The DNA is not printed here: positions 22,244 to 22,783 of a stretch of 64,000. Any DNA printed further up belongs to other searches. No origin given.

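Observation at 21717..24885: Sigma54 activator, sigma54 promoter, RiPP-leader-like mini-protein and ECF sigma factor: a two-tier sigma cascade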

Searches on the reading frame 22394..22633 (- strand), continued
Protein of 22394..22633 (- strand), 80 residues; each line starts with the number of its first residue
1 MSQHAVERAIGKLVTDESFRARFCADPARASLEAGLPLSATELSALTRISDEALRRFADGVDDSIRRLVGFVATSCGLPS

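Call 38: find_homologous_proteins(query=A3, max_evalue=0.001)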
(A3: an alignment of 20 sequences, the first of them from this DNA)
Query A3 (20 sequences) (80 aa, profile of the alignment): 496 proteins with E <= 0.001 among 4812 candidates; the best 120 are listed.
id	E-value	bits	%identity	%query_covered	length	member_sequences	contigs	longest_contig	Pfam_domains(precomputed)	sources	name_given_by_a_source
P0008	4.3e-35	137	82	96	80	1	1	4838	PF14407.12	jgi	jgi:Ribosomally synthesized peptide prototyped by Frankia Franean1_4349.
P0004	4.8e-35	137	81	100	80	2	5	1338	PF14407.12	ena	-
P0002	9.3e-35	136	88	100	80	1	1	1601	PF14407.12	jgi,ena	-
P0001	1.0e-34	136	96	100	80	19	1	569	PF14407.12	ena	-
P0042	1.1e-34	136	69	85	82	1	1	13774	PF14407.12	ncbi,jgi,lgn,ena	-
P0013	1.4e-34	136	76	100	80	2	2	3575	PF14407.12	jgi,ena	-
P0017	2.9e-34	135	74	100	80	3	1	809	PF14407.12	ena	-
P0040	3.1e-34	135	71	85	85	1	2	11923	PF14407.12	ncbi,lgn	-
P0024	3.7e-34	134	74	96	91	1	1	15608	PF14407.12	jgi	jgi:hypothetical protein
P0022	6.6e-34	134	71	100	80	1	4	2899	PF14407.12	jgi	jgi:hypothetical protein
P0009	8.7e-34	133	78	96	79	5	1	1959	PF14407.12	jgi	-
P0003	1.3e-33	133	84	100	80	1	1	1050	PF14407.12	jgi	jgi:hypothetical protein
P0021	1.4e-33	132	70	100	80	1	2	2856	PF14407.12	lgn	-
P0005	1.4e-33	132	79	96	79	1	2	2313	PF14407.12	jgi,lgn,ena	jgi:hypothetical protein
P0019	1.7e-33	132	75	100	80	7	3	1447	PF14407.12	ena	-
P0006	2.0e-33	132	79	100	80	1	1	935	PF14407.12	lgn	-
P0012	2.3e-33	132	78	96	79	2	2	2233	PF14407.12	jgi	jgi:hypothetical protein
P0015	2.6e-33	132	75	96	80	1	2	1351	PF14407.12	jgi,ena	-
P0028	3.1e-33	131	70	100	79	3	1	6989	PF14407.12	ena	-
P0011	3.3e-33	131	79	100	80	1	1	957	PF14407.12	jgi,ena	-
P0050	3.6e-33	131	69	88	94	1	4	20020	PF14407.12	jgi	jgi:hypothetical protein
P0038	3.6e-33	131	71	85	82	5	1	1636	PF14407.12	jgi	-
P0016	3.6e-33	131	75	96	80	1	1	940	PF14407.12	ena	-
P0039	4.6e-33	131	71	85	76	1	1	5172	PF14407.12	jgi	jgi:hypothetical protein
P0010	5.2e-33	131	78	96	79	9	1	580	PF14407.12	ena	-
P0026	5.5e-33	131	71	96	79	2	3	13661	PF14407.12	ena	-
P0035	5.9e-33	130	71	85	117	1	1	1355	PF14407.12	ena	-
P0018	6.2e-33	130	74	96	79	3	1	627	PF14407.12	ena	-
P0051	7.7e-33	130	68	85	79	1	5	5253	PF14407.12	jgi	jgi:hypothetical protein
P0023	8.1e-33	130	73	96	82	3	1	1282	PF14407.12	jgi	jgi:hypothetical protein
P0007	9.2e-33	130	81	96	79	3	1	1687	PF14407.12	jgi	jgi:hypothetical protein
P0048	9.5e-33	130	66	85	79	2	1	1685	PF14407.12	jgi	jgi:hypothetical protein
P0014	1.6e-32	129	75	100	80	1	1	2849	PF14407.12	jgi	jgi:hypothetical protein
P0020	1.7e-32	129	71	100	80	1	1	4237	PF14407.12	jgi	jgi:hypothetical protein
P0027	2.4e-32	128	73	96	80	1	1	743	PF14407.12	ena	-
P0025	2.4e-32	128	74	96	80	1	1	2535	PF14407.12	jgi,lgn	jgi:hypothetical protein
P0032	2.6e-32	128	66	100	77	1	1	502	PF14407.12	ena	-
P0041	4.3e-32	128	69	85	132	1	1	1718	PF14407.12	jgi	jgi:hypothetical protein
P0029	5.5e-32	127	68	100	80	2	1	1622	PF14407.12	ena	-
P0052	6.2e-32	127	74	85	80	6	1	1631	PF14407.12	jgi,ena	-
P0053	6.2e-32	127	66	85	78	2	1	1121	PF14407.12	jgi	jgi:hypothetical protein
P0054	7.5e-32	127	71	85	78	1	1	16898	PF14407.12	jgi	jgi:hypothetical protein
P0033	1.2e-31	126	65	96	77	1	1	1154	PF14407.12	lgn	-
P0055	1.7e-31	126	65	85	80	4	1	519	PF14407.12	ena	-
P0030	1.7e-31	126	74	85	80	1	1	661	PF14407.12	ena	-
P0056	2.2e-31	125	74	85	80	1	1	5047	PF14407.12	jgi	jgi:Ribosomally synthesized peptide prototyped by Frankia Franean1_4349.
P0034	2.6e-31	125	69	90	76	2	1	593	PF14407.12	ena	-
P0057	6.6e-31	124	71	85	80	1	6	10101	PF14407.12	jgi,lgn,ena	jgi:hypothetical protein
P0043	7.8e-31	124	66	85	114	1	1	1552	PF14407.12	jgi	jgi:hypothetical protein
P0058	8.4e-31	124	68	86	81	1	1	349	PF14407.12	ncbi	-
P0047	9.1e-31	123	65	85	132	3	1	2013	PF14407.12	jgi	jgi:hypothetical protein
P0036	9.3e-31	123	67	86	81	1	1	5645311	PF14407.12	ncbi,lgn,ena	-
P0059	1.1e-30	123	59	85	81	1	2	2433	PF14407.12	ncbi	-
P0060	1.1e-30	123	72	85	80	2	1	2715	PF14407.12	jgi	jgi:hypothetical protein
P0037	2.1e-30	122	68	90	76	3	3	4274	PF14407.12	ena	-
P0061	5.0e-30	121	63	85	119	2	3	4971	PF14407.12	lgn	-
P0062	5.1e-30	121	68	86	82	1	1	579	PF14407.12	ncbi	-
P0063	5.6e-30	121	71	88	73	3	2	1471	PF14407.12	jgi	-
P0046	5.9e-30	121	63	85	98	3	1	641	PF14407.12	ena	-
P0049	6.2e-30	121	63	85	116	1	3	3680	PF14407.12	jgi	jgi:hypothetical protein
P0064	6.6e-30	121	63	85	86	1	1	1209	PF14407.12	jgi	jgi:hypothetical protein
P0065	7.4e-30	121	57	85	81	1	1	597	PF14407.12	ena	-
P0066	8.4e-30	120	60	85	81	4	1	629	PF14407.12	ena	-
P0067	9.8e-30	120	51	85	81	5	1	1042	PF14407.12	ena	-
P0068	1.2e-29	120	60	85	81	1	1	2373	PF14407.12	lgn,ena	-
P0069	1.3e-29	120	63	85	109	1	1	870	PF14407.12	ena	-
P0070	1.9e-29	119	59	85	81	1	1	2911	PF14407.12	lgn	-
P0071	2.2e-29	119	60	85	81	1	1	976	PF14407.12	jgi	jgi:hypothetical protein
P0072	2.5e-29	119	62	85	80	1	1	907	PF14407.12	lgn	-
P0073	2.6e-29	119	60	85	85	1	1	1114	PF14407.12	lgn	-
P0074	2.7e-29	119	66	85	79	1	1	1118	PF14407.12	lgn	-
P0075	2.9e-29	119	60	85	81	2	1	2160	PF14407.12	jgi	jgi:hypothetical protein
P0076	3.8e-29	118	56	85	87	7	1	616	PF14407.12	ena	-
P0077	4.3e-29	118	54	85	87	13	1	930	PF14407.12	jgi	-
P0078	5.1e-29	118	59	85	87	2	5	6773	PF14407.12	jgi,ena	jgi:hypothetical protein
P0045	5.4e-29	118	71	85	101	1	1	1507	PF14407.12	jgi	jgi:hypothetical protein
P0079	5.9e-29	118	63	85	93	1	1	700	PF14407.12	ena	-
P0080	6.5e-29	118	59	85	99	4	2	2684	PF14407.12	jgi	jgi:hypothetical protein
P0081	7.4e-29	117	63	85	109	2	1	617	PF14407.12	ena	-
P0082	8.6e-29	117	57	85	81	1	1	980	PF14407.12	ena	-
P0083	8.9e-29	117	56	85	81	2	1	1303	PF14407.12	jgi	-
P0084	1.0e-28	117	56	85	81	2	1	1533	PF14407.12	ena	-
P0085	1.0e-28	117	60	85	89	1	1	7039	PF14407.12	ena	-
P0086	1.3e-28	117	54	85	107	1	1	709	PF14407.12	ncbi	-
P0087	1.3e-28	117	62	85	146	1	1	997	PF14407.12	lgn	-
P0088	1.3e-28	117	63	85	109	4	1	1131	PF14407.12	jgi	-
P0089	1.3e-28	117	67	86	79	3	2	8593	PF14407.12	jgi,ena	-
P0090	1.3e-28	117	60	85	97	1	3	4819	PF14407.12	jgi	jgi:hypothetical protein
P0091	1.4e-28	116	60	85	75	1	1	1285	PF14407.12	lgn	-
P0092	1.5e-28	116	67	86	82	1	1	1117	PF14407.12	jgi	jgi:hypothetical protein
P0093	1.6e-28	116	60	85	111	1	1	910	PF14407.12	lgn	-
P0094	1.7e-28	116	60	85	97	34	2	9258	PF14407.12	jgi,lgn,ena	-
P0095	1.8e-28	116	53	85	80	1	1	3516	PF14407.12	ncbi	-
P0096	1.9e-28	116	60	85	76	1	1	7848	PF14407.12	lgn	-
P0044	1.9e-28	116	69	85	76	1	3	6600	PF14407.12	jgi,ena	-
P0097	2.0e-28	116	57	85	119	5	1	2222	PF14407.12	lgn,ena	-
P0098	2.0e-28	116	62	85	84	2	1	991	PF14407.12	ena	-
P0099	2.5e-28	116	60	85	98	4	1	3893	PF14407.12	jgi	-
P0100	2.6e-28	116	58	96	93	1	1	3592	PF14407.12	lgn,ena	-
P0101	2.9e-28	115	63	85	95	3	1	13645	PF14407.12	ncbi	-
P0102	3.2e-28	115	56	85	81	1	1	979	PF14407.12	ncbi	-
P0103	3.3e-28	115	59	85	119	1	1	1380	PF14407.12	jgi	jgi:hypothetical protein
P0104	4.1e-28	115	57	85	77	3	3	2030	PF14407.12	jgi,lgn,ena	-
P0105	4.2e-28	115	54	85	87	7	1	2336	PF14407.12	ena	-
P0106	4.3e-28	115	67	73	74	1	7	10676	PF14407.12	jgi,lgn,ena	jgi:hypothetical protein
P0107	4.3e-28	115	59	85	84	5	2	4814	PF14407.12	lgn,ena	-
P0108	4.3e-28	115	60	85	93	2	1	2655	PF14407.12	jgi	jgi:hypothetical protein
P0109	4.3e-28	115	62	73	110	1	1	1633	PF14407.12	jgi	jgi:hypothetical protein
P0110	4.6e-28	115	53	85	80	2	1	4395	PF14407.12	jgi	jgi:hypothetical protein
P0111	4.6e-28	115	57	84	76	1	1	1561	PF14407.12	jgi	jgi:hypothetical protein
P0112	4.8e-28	115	57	85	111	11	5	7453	PF14407.12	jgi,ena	-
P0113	5.0e-28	115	60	85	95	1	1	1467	PF14407.12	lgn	-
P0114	5.2e-28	115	60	81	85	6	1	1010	PF14407.12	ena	-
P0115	5.3e-28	115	60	85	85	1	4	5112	PF14407.12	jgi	jgi:hypothetical protein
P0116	5.3e-28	115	57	85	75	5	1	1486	PF14407.12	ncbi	-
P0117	5.5e-28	115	57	85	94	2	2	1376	PF14407.12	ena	-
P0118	5.8e-28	114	65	85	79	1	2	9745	PF14407.12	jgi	jgi:hypothetical protein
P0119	5.8e-28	114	57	85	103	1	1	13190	PF14407.12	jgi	jgi:hypothetical protein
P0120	6.5e-28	114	57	85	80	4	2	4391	PF14407.12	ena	-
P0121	6.6e-28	114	59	85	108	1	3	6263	PF14407.12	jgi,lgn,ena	-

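Call 39: find_encoding_contigs(protein=P0050, flank=10000, max_places=2)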
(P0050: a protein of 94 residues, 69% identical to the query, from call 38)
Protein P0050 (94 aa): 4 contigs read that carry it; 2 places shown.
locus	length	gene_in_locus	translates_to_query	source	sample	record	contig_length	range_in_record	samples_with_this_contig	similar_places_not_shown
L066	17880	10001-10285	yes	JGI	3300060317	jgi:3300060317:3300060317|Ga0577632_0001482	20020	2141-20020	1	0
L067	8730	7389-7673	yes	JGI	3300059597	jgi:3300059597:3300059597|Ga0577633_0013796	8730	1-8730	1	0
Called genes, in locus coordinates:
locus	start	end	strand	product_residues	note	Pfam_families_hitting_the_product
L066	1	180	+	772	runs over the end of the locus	?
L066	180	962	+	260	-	PF00037:Fer4 (faint), PF12797:Fer4_2 (faint), PF13237:Fer4_10 (faint), PF12838:Fer4_7, PF13187:Fer4_9 (faint), PF13247:Fer4_11, PF25160:LdpA_Fe-S-bd (weak), PF12837:Fer4_6 (weak), +1 more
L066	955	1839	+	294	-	PF03916:NrfD, PF14589:NrfD_2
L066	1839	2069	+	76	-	-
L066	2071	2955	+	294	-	PF24860:FdhE_C (weak)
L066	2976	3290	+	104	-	-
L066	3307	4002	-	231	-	PF05239:PRC (weak)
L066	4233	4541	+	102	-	-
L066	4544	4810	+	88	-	-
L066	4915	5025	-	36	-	-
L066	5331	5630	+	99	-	-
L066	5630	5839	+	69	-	-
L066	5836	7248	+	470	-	-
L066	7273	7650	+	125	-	-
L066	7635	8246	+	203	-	PF01965:DJ-1_PfpI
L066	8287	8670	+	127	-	-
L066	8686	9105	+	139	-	-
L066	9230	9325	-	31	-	-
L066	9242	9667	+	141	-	PF00582:Usp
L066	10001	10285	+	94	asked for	PF14407:Frankia_peptide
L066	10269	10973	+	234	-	PF07638:Sigma70_ECF (weak), PF04542:Sigma70_r2, PF08281:Sigma70_r4_2, PF04545:Sigma70_r4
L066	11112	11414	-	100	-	-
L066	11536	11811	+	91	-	-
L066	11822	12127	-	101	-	-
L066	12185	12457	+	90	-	-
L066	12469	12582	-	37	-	-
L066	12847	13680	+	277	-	PF00561:Abhydrolase_1, PF12146:Hydrolase_4 (weak), PF12697:Abhydrolase_6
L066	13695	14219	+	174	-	-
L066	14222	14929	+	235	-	PF00857:Isochorismatase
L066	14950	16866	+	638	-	PF01979:Amidohydro_1 (faint), PF07969:Amidohydro_3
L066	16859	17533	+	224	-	PF06912:DUF1275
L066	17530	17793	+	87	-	-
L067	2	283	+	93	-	?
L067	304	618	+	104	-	-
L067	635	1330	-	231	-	PF05239:PRC (weak)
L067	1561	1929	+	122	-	-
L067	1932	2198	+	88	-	-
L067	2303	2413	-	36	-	-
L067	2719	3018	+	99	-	-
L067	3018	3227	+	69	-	-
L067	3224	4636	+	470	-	-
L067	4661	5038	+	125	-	-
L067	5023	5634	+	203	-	PF01965:DJ-1_PfpI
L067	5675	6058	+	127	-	-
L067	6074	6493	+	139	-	-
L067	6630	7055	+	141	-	PF00582:Usp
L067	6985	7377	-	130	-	-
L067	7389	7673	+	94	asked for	PF14407:Frankia_peptide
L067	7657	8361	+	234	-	PF07638:Sigma70_ECF (weak), PF04542:Sigma70_r2, PF08281:Sigma70_r4_2, PF04545:Sigma70_r4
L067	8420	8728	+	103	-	?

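Call 40: find_encoding_contigs(protein=P0054, flank=10000, max_places=2)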
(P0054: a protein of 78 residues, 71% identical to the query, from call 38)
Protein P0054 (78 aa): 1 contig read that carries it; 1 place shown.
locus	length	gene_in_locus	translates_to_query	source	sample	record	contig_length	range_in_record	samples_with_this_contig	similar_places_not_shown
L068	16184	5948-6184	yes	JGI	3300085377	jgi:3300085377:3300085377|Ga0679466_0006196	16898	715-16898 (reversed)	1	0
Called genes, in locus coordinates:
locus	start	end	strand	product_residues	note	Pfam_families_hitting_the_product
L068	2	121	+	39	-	?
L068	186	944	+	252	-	PF00005:ABC_tran, PF02463:SMC_N (faint), PF13304:AAA_21 (faint)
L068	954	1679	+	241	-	PF01895:PhoU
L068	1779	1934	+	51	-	-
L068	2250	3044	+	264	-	PF23441:SDR, PF00106:adh_short, PF08659:KR, PF13561:adh_short_C2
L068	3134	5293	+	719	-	PF01590:GAF, PF13185:GAF_2, PF13185:GAF_2, PF00158:Sigma54_activat, PF14532:Sigma54_activ_2, PF07728:AAA_5, PF25601:AAA_lid_14, PF02954:HTH_8, +4 more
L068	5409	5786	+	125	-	-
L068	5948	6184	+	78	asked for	PF14407:Frankia_peptide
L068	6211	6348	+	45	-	-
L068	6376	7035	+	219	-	-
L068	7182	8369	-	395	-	PF01306:LacY_symp (weak), PF03825:Nuc_H_symport, PF07690:MFS_1, PF12832:MFS_1_like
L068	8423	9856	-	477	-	PF01425:Amidase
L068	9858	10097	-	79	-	-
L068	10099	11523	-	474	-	PF07969:Amidohydro_3 (weak), PF01979:Amidohydro_1, PF07969:Amidohydro_3 (weak)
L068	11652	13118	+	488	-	PF01979:Amidohydro_1, PF07969:Amidohydro_3 (weak)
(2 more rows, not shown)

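Call 41: find_encoding_contigs(protein=P0101, flank=10000, max_places=2)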
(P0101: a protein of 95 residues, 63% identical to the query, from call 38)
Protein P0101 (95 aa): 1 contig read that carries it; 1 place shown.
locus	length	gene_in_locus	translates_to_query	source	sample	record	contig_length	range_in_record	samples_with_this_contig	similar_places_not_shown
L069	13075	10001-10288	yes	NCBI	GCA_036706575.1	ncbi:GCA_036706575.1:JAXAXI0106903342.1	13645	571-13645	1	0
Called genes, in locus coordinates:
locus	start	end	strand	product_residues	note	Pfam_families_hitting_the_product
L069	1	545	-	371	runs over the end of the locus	?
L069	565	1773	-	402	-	PF01612:DNA_pol_A_exo1, PF00570:HRDC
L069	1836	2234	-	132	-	PF13473:Cupredoxin_1 (weak)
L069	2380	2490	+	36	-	-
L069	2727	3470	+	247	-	PF00561:Abhydrolase_1 (weak), PF12146:Hydrolase_4, PF12697:Abhydrolase_6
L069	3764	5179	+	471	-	-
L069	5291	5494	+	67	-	-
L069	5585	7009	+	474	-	PF01966:HD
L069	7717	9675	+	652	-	PF01590:GAF, PF13185:GAF_2, PF01590:GAF, PF13185:GAF_2, PF13492:GAF_3 (weak), PF00158:Sigma54_activat, PF14532:Sigma54_activ_2, PF07728:AAA_5 (weak)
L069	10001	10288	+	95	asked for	PF14407:Frankia_peptide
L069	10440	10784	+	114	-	-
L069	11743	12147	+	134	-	-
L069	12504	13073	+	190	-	?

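Call 42: find_encoding_contigs(protein=P0119, flank=10000, max_places=2)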
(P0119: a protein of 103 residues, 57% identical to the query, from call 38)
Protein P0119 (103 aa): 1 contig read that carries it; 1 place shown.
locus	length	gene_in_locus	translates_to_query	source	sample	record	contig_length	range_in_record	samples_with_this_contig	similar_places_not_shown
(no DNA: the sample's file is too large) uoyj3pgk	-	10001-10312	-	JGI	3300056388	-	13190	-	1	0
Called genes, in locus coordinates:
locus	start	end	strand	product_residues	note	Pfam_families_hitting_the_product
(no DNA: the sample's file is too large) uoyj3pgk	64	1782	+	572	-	PF17391:Urocanase_N, PF01175:Urocanase, PF17392:Urocanase_C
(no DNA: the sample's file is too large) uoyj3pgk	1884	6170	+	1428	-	PF05170:AsmA (weak), PF05359:DUF748, PF13116:YhdP, PF05359:DUF748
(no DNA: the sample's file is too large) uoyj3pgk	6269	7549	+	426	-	PF01979:Amidohydro_1, PF07969:Amidohydro_3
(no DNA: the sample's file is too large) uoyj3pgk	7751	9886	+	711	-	PF01590:GAF, PF13185:GAF_2, PF01590:GAF, PF13185:GAF_2, PF00158:Sigma54_activat, PF07728:AAA_5, PF14532:Sigma54_activ_2, PF25601:AAA_lid_14, +3 more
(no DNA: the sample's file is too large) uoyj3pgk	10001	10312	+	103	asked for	PF14407:Frankia_peptide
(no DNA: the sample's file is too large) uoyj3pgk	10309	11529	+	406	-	PF25917:BSH_RND (weak), PF25973:BSH_CzcB, PF25944:Beta-barrel_RND, PF25954:Beta-barrel_RND_2, PF25967:RND-MFP_C, PF25975:CzcB_C, PF25989:YknX_C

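Call 51: predict_structure(alignment_id=A1)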
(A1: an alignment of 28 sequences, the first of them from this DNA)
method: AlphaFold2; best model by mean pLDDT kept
length: 80 residues; sequences in the alignment: 28
mean_pLDDT: 91.1   pTM: 0.73
mean pLDDT of the five models: 91.1, 91.0, 90.0, 88.3, 88.1
residues with pLDDT >= 90: 65; 70-90: 9; 50-70: 6; < 50: 0
segments of 3 or more residues with pLDDT < 50: none
pLDDT, mean of each block of 10 residues (from residue 1): 90 96 97 95 95 95 92 69
secondary structure, 60 per line:
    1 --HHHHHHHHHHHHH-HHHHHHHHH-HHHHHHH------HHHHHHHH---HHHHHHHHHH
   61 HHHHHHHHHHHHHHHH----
elements in order: H3-15 H17-25 H27-33 H40-47 H51-76

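Call 54: fold_search(model_id=the predicted structure, library=pdb)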
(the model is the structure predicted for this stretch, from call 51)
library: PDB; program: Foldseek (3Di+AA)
matches with E <= 10: 22; with E <= 0.001: 0
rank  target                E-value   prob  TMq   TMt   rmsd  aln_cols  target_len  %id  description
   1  6lk7_C                1.3e-02  1.00  0.71  0.85   1.6        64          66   28  crystal structure of Os1348 from Pseudomonas sp. Os17 (released 2020-11-11)
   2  6lk7_A                2.1e-02  1.00  0.72  0.73   5.9        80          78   24  crystal structure of Os1348 from Pseudomonas sp. Os17 (released 2020-11-11)
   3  6lk7_B                4.8e-02  1.00  0.72  0.74   5.9        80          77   24  crystal structure of Os1348 from Pseudomonas sp. Os17 (released 2020-11-11)
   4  7pze_A                3.9e+00  0.11  0.34  0.40   8.4        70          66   16  MademoiseLLE domain 2 of Rrm4 from Ustilago maydis (released 2022-06-15)
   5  5n0v_A                4.4e+00  0.25  0.46  0.11   5.5        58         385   24  Crystal structure of OphA-DeltaC6 mutant Y76F in complex with SAH (released 2018-02-14)
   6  8smo_I                4.4e+00  0.14  0.43  0.48   8.2        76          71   21  Crystal structure of the complex between truncated MLLE domain of PABPC1 and engineered superPAM2 peptide (released 2024-05-01)
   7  9ch7_D                5.3e+00  0.20  0.46  0.54   6.0        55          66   13  Structure of the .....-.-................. (SonM) and RiPP precursor (SonA-Y62A) heteromeric complex (bound to SAH - s (released 2025-01-29)
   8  8t1t_D                5.6e+00  0.18  0.44  0.61   5.6        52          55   13  Structure of the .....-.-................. (SonM) and RiPP precursor (SonA with QSY deletion) heteromeric complex (bou (released 2023-11-22)
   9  4h9s_E                5.6e+00  0.06  0.34  0.20   6.5        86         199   19  Complex structure 6 of DAXX/H3.3(sub7)/H4 (released 2012-10-17)
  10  1ais_B                6.4e+00  0.04  0.29  0.14  11.5        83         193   17  TATA-BINDING PROTEIN/TRANSCRIPTION FACTOR (II)B/TATA-BOX COMPLEX FROM PYROCOCCUS WOESEI (released 1997-07-07)
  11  4cs8_B                6.4e+00  0.03  0.21  0.12  10.8        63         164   17  Crystal structure of the asymmetric human metapneumovirus M2-1 tetramer, form 2 (released 2014-05-28)
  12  9ch7_H                6.8e+00  0.18  0.48  0.67   5.6        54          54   13  Structure of the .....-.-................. (SonM) and RiPP precursor (SonA-Y62A) heteromeric complex (bound to SAH - s (released 2025-01-29)
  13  3kur_D                7.7e+00  0.04  0.27  0.29   9.4        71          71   18  Crystal structure of the MLLE domain of poly(A)-binding protein (released 2010-02-09)
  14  2lch_MODEL_1_A        7.7e+00  0.04  0.29  0.21  14.5        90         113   13  Solution NMR Structure of a Protein With a Redesigned Hydrophobic Core, Northeast Structural Genomics Consorti (released 2011-05-25)
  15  9ch7_F                8.2e+00  0.14  0.43  0.61   5.3        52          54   10  Structure of the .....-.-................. (SonM) and RiPP precursor (SonA-Y62A) heteromeric complex (bound to SAH - s (released 2025-01-29)
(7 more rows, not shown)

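Call 60: search_protein_representatives(alignment_id=A1)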
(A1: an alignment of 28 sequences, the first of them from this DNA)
Query: 28 sequences, 80 profile positions. Proteins with E-value up to 0.001 (for the whole library): 1020; up to 1e-10: 224; up to 1e-30: 1. The best 150 are listed.
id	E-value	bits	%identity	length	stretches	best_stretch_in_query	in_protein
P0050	1.4e-33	130.9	-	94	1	1-76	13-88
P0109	2.0e-27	111.1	-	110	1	1-74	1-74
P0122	3.2e-27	110.5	-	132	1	1-73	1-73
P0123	4.8e-27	109.9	-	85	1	1-71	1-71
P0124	5.9e-27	109.6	-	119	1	1-73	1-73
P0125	3.1e-26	107.3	-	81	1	1-75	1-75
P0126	6.5e-26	106.3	-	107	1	1-75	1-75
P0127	8.2e-26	106.0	-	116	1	1-74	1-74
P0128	2.1e-25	104.7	-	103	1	1-76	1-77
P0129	2.1e-25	104.7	-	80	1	1-72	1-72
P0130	2.5e-25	104.4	-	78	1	1-74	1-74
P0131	6.2e-25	103.2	-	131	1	1-74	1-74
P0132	8.7e-25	102.7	-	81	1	1-77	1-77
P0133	1.7e-24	101.7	-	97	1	1-74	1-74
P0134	2.5e-24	101.2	-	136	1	1-74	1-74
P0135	5.5e-24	100.1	-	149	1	1-72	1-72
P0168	5.1e-19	84.2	-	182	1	2-59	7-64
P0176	2.5e-17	78.8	-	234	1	1-57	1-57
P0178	3.1e-17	78.5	-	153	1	1-64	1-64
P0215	2.0e-14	69.5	-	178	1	1-61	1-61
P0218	2.6e-14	69.1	-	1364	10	27-51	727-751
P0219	2.7e-14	69.1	-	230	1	1-48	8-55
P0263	1.5e-12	63.4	-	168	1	1-48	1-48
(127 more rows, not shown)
